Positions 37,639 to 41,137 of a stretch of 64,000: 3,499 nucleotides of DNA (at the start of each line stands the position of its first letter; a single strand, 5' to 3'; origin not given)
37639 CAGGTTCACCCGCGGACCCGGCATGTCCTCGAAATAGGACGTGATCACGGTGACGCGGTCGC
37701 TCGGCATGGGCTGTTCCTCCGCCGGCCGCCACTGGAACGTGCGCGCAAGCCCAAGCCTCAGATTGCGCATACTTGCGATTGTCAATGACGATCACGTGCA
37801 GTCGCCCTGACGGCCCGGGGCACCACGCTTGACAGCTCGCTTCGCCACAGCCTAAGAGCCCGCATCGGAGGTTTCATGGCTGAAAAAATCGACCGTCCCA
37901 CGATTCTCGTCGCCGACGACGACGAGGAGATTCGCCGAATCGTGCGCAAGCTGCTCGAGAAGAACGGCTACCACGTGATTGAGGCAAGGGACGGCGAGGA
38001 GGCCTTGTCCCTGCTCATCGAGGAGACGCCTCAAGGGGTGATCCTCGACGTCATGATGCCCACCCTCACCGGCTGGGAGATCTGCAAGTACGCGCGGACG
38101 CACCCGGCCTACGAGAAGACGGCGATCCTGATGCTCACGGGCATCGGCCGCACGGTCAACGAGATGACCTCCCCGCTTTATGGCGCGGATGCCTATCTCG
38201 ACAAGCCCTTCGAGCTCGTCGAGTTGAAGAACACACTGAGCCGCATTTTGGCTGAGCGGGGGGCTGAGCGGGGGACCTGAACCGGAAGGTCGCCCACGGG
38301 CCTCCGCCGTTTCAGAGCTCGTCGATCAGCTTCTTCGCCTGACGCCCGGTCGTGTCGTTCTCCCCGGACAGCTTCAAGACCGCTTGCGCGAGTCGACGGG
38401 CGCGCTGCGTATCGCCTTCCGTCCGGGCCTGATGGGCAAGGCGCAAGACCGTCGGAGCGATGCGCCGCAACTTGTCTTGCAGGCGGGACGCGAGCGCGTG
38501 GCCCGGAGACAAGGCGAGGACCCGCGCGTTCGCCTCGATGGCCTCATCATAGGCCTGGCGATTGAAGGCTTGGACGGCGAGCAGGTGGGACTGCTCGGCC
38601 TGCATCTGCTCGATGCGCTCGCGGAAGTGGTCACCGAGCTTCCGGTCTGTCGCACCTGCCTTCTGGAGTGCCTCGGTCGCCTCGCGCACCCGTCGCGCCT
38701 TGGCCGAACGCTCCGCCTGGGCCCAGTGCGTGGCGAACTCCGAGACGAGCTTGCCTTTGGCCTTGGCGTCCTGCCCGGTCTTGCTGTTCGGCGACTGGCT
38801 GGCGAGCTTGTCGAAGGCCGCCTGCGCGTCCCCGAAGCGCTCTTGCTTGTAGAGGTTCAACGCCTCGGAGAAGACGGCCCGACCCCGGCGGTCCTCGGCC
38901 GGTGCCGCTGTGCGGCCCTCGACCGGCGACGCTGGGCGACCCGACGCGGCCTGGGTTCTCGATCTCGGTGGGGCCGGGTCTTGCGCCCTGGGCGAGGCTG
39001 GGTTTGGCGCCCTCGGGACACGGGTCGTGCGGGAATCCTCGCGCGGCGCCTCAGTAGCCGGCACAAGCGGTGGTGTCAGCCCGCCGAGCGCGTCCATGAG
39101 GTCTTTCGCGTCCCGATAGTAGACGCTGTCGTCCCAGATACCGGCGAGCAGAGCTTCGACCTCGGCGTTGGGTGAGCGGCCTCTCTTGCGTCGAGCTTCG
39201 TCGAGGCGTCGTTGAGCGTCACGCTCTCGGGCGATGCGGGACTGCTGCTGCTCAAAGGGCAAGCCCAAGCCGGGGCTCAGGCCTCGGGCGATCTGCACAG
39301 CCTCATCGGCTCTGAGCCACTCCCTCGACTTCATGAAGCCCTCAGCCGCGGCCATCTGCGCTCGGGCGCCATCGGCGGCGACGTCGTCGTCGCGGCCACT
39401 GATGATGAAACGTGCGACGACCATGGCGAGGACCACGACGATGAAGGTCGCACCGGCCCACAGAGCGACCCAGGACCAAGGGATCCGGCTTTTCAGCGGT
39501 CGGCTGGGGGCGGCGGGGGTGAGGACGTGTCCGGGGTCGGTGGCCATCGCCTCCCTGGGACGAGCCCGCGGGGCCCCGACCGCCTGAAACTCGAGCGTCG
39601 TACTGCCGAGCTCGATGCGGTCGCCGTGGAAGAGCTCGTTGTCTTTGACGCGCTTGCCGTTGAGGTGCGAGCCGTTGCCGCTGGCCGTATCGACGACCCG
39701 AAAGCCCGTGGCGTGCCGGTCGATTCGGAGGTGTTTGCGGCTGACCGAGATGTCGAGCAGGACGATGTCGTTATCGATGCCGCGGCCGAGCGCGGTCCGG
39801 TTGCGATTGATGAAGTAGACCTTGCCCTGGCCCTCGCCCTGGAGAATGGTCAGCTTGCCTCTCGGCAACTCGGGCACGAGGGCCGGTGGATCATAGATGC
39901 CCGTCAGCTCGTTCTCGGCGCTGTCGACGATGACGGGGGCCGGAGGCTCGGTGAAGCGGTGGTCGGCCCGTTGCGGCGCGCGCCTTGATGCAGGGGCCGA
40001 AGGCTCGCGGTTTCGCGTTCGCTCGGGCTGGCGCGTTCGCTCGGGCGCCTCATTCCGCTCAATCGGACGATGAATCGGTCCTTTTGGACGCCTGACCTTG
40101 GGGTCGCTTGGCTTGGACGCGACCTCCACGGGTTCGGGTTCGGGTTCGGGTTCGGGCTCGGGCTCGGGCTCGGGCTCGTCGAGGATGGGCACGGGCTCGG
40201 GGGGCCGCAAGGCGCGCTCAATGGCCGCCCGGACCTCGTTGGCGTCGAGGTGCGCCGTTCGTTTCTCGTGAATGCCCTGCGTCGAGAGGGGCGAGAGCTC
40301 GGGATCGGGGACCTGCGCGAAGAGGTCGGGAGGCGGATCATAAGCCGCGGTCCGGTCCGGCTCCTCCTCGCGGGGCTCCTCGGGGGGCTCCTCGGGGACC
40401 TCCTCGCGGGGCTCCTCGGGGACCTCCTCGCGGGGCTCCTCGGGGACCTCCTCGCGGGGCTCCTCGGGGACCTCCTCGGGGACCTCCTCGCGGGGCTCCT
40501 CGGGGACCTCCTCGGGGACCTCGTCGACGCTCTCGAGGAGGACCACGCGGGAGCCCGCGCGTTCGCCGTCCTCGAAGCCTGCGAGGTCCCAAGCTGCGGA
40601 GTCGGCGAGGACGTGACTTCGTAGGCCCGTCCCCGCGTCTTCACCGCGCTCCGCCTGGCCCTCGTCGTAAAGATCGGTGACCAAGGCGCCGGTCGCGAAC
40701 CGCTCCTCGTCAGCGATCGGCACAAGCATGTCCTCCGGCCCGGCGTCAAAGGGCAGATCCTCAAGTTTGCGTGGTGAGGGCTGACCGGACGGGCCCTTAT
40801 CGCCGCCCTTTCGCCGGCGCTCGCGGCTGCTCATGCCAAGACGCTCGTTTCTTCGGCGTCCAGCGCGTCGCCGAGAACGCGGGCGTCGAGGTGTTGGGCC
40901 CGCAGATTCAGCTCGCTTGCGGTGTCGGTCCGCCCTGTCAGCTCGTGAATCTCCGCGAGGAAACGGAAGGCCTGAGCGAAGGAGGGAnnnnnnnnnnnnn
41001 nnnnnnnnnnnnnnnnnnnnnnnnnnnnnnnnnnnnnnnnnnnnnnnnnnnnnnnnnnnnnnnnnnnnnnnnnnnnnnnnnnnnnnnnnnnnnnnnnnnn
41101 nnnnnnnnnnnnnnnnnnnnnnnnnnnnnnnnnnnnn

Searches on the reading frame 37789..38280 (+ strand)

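Call 15: search_protein_families(library=pfam, proteins=[window:37789-38280:+], max_evalue=0.001)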
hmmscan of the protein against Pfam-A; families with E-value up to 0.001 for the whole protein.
window:37789-38280:+ (163 aa): 1 family
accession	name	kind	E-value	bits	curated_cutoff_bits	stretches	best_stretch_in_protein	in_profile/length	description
PF00072.30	Response_reg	-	1.6e-22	80.2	30.2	1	39-150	1-110/111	Response regulator receiver domain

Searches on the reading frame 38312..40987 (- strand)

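Call 15: search_protein_families(library=pfam, proteins=[window:38312-40987:-], max_evalue=0.001)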
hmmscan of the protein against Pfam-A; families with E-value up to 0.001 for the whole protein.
window:38312-40987:- (891 aa): 3 families
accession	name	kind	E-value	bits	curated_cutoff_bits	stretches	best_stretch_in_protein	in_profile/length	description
PF16697.10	Yop-YscD_cpl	-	6e-19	68.5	33.2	1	381-469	2-92/94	Inner membrane component of T3SS, cytoplasmic domain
PF00498.31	FHA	-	9.6e-15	55.2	20.7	1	400-461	3-67/67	FHA domain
PF07719.23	TPR_2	-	0.00064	20.1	27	0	706-734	5-33/34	Tetratricopeptide repeat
